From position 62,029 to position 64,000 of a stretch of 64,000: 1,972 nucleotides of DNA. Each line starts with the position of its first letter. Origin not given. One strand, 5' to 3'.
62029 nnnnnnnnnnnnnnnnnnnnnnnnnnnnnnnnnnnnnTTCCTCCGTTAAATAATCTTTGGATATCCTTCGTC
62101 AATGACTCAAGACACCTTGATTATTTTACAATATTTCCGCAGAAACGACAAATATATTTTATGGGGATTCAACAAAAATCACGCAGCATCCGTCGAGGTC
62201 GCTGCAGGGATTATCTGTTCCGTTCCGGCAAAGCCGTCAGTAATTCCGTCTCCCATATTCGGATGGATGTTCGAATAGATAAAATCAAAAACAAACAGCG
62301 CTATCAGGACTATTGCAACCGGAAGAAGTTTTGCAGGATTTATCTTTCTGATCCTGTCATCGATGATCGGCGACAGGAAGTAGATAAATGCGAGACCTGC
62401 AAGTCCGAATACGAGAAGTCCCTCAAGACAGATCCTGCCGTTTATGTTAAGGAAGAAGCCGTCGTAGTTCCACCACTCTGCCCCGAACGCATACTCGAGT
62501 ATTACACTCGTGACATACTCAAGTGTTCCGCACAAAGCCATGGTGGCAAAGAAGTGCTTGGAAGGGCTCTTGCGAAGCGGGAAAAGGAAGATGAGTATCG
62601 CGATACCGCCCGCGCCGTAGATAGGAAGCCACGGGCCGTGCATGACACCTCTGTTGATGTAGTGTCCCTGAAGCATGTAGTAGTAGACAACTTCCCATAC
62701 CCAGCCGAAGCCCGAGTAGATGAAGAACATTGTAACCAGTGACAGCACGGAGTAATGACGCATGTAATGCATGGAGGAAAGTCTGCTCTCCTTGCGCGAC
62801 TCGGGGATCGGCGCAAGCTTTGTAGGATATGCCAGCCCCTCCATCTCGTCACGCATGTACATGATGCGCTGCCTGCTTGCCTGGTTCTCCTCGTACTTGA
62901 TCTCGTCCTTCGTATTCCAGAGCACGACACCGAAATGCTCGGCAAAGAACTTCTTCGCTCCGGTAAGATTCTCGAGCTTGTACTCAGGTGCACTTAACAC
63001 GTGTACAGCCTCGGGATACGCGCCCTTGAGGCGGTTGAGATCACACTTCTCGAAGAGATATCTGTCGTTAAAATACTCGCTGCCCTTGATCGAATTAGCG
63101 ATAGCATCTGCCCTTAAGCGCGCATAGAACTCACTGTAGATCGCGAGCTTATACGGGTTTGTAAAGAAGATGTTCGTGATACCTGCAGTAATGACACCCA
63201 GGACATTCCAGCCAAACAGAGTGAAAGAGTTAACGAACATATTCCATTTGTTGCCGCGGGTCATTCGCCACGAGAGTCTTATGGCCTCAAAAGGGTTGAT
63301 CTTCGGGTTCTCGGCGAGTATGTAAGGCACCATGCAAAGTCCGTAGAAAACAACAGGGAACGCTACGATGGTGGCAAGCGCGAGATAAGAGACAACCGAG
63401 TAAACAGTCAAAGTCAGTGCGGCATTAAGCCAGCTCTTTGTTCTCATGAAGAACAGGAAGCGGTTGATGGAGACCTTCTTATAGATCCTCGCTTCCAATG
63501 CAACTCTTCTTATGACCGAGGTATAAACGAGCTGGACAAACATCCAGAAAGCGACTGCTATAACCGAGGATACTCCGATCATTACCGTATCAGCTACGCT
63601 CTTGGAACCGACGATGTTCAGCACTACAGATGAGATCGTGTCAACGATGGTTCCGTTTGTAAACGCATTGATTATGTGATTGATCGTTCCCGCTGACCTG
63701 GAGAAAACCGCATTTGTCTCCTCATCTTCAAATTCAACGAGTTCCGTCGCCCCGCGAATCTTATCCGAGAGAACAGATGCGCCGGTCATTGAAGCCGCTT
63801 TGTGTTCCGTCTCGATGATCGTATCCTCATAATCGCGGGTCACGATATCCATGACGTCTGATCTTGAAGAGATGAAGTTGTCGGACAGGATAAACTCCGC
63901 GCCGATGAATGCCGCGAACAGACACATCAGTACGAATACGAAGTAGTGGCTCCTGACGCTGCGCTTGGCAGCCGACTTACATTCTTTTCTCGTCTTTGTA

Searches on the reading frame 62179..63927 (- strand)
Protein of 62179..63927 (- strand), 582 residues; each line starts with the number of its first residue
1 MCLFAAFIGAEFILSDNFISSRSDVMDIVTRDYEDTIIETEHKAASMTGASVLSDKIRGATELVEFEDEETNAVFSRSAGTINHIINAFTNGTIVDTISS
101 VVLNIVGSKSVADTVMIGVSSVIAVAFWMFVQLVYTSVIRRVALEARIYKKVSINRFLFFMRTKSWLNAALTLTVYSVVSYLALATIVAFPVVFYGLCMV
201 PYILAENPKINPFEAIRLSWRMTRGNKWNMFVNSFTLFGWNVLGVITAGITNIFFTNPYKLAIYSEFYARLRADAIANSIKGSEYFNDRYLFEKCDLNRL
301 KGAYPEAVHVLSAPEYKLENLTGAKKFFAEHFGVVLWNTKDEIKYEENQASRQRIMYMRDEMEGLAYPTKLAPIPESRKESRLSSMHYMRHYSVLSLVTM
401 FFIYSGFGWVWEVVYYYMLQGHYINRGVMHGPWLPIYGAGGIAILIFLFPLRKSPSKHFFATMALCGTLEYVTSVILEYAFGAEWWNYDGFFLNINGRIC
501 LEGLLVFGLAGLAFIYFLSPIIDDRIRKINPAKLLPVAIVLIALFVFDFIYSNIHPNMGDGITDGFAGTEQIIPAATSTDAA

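Call 67: search_protein_families(library=pfam, proteins=[window:62179-63927:-], max_evalue=0.0001)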
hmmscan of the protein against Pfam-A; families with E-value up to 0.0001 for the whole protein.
window:62179-63927:- (582 aa): 2 families
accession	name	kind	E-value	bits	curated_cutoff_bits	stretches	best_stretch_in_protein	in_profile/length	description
PF06541.16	ABC_trans_CmpB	-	4.2e-44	150.8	25.9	1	400-552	2-150/151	Putative ABC-transporter type IV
PF06161.16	DUF975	-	9e-19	68.7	34.8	1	81-273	50-241/243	Protein of unknown function (DUF975)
